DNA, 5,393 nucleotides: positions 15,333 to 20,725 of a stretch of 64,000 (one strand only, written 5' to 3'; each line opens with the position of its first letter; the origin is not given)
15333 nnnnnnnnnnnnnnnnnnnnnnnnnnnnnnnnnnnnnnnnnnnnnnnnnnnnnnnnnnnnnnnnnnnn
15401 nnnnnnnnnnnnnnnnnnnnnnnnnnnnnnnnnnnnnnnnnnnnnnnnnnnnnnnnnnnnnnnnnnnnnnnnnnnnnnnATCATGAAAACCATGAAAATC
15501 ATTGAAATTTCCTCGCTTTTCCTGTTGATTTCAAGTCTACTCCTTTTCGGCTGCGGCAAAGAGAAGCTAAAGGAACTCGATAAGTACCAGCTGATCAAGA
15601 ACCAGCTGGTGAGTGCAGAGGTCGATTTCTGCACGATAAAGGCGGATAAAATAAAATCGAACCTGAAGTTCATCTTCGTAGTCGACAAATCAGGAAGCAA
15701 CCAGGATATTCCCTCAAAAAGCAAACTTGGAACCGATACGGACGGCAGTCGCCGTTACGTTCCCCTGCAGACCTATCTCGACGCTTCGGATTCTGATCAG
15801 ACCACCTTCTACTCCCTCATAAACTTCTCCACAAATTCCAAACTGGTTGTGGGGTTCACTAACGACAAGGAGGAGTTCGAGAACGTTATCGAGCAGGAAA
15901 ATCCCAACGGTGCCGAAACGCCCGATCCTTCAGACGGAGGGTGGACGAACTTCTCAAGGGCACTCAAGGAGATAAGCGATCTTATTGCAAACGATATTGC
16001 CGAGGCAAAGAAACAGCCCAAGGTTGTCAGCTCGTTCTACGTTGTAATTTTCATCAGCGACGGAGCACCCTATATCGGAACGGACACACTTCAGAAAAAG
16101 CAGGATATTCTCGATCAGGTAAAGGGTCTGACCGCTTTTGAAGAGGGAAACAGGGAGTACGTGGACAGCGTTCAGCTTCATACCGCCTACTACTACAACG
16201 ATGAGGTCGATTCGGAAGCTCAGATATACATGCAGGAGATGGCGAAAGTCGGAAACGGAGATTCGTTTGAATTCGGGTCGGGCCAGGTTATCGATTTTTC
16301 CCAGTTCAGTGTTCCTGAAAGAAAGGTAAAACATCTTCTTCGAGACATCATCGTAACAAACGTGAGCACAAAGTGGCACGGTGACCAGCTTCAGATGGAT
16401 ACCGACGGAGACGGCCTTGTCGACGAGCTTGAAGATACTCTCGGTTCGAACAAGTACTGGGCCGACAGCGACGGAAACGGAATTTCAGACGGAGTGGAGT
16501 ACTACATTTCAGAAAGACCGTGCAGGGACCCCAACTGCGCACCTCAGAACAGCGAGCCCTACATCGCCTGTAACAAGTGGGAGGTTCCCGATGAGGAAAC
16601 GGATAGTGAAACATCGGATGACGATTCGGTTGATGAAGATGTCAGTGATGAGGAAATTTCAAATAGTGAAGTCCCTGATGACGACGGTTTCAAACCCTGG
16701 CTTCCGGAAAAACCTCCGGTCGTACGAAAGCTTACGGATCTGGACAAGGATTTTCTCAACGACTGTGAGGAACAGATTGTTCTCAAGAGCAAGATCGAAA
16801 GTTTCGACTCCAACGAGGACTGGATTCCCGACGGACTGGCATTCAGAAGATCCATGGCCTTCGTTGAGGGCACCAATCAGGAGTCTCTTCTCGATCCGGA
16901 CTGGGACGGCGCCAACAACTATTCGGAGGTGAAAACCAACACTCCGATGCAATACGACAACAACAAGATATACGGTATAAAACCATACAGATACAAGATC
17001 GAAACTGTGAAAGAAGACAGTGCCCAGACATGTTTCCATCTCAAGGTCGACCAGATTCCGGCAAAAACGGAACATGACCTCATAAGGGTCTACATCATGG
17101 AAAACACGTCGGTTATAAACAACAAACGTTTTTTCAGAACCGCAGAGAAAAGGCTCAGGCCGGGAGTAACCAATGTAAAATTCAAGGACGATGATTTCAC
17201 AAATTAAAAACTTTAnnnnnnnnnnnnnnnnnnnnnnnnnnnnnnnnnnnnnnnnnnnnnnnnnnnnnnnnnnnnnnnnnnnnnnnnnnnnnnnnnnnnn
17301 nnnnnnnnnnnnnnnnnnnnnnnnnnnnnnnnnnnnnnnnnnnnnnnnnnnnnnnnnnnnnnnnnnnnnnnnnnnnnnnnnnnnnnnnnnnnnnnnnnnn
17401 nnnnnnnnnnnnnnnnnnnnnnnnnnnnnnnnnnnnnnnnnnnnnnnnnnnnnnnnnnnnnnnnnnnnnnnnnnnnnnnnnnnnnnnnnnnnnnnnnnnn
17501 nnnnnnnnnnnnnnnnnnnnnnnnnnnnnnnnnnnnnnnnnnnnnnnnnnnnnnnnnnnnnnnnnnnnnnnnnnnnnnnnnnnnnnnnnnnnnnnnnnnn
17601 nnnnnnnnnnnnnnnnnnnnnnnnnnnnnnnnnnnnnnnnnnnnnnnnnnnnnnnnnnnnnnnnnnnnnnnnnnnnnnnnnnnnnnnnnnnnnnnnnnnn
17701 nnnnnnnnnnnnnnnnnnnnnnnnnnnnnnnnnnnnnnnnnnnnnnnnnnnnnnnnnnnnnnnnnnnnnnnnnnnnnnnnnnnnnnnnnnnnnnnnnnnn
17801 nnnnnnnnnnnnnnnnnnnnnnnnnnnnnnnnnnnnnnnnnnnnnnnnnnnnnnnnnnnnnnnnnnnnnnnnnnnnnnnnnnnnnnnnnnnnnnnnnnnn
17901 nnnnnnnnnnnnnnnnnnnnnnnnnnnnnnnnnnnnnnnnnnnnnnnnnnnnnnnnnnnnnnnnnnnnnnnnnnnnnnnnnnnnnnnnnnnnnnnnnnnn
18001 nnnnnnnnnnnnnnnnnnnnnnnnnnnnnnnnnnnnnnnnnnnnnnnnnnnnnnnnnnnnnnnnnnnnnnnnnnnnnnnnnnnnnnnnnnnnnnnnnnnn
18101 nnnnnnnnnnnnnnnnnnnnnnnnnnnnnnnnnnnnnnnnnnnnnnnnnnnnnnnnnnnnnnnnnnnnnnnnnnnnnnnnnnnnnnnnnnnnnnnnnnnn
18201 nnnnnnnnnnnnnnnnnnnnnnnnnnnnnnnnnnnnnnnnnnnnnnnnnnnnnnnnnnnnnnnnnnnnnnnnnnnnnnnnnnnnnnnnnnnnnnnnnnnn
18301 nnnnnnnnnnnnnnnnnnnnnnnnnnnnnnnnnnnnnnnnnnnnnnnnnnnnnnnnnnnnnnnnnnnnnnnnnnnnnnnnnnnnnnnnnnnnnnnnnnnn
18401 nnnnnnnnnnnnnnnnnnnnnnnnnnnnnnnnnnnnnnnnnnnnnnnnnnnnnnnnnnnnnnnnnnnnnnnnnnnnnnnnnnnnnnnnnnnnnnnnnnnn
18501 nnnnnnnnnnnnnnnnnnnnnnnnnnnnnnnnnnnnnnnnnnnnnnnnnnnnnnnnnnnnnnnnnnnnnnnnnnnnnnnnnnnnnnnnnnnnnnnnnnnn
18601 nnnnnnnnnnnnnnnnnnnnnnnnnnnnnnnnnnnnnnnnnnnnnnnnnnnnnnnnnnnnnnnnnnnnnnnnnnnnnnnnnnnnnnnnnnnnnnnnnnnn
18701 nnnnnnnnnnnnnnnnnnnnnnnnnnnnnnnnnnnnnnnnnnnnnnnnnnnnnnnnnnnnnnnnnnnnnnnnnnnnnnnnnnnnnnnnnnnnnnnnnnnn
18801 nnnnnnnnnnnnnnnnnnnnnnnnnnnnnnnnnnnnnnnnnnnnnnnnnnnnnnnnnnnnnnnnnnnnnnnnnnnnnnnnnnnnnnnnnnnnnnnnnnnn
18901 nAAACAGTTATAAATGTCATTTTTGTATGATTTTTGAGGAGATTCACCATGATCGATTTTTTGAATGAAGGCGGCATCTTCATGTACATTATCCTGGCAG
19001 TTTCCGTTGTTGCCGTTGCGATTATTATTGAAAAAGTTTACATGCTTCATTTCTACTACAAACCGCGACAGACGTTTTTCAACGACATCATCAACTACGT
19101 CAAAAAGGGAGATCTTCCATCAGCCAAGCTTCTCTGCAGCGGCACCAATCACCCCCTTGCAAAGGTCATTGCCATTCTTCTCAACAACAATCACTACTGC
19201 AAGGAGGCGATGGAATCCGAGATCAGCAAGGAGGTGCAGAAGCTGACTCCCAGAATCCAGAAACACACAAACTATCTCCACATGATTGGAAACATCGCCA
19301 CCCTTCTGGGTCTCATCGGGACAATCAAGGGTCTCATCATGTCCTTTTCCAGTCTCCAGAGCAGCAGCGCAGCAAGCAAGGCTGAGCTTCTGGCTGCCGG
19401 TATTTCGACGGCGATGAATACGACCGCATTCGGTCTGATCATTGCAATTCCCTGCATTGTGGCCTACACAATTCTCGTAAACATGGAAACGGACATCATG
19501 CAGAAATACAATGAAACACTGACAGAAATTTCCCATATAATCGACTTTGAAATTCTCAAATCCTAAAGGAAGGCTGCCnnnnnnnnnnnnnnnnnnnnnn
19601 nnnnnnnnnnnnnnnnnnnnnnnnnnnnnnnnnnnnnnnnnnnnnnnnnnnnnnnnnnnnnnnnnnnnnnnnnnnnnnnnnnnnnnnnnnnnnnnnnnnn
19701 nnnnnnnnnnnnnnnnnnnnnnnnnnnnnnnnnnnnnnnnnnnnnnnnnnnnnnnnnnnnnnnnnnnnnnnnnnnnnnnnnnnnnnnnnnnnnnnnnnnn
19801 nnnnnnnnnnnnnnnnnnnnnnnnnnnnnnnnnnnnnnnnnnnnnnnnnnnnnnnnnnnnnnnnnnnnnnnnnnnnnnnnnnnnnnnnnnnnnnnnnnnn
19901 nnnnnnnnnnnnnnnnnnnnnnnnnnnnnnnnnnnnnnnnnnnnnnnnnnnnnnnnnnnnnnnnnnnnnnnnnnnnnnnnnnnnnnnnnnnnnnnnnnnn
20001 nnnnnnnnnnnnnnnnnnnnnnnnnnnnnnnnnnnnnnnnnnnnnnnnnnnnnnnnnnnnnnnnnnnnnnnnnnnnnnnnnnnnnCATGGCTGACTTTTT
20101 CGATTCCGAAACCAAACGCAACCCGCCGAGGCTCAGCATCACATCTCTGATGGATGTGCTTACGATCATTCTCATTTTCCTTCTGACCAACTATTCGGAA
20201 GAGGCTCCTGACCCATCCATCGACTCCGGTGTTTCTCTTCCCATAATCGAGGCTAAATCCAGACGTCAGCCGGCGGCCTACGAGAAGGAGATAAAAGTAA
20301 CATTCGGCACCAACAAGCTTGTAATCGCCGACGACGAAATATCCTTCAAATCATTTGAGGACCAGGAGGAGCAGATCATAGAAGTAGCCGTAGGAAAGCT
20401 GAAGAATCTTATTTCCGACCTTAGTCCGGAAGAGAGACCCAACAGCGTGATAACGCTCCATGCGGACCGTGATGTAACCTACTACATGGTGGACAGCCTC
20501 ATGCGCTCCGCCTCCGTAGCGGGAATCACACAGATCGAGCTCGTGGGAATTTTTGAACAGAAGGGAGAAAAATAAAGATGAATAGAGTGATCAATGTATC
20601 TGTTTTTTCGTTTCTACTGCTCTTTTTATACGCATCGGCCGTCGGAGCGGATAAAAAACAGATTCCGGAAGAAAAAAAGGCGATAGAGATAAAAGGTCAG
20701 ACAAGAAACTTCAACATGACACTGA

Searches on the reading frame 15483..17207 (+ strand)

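Call 51: search_protein_families(library=pfam, proteins=[window:15483-17207:+], max_evalue=0.00001)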
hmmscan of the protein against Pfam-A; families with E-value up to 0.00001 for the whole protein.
window:15483-17207:+ (574 aa): 1 family
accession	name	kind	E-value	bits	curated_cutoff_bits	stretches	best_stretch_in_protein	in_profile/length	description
PF13519.12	VWA_2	-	4.1e-06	27.8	27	0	64-182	2-100/107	von Willebrand factor type A domain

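Call 86: search_protein_families(library=pfam, proteins=[P0023], max_evalue=0.001)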
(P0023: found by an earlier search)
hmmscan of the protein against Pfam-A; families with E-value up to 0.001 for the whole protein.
P0023 (1051 aa): 5 families
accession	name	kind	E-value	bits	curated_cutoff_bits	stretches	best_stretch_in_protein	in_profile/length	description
PF00932.25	LTD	-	3.8e-25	88.8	34.3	2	877-999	2-107/109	Lamin Tail Domain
PF18942.5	DUF5689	-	1.4e-09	38.6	28.6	1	435-622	4-217/217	Family of unknown function (DUF5689)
PF23106.1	EGF_Teneurin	-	2.4e-09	37.5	24.3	0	675-699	2-22/30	Teneurin-like EGF domain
PF06247.17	Plasmod_Pvs28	-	6.1e-09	36.3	26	1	102-135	1-38/41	Pvs28 EGF domain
PF07974.19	EGF_2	-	9.3e-07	29.5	22.1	0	144-171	1-28/32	EGF-like domain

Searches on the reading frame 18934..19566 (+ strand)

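Call 51: search_protein_families(library=pfam, proteins=[window:18934-19566:+], max_evalue=0.00001)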
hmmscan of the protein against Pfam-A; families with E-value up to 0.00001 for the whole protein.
window:18934-19566:+ (210 aa): 1 family
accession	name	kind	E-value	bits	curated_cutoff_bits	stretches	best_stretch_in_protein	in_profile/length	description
PF01618.21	MotA_ExbB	-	2.9e-26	92.1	22.9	1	85-193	19-126/127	MotA/TolQ/ExbB proton channel family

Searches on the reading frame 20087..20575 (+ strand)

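Call 51: search_protein_families(library=pfam, proteins=[window:20087-20575:+], max_evalue=0.00001)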
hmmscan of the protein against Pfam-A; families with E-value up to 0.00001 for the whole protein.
window:20087-20575:+ (162 aa): 1 family
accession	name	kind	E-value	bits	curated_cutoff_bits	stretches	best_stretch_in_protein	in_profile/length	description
PF02472.21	ExbD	-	6.5e-12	46.1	25.4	1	10-153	2-124/128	Biopolymer transport protein ExbD/TolR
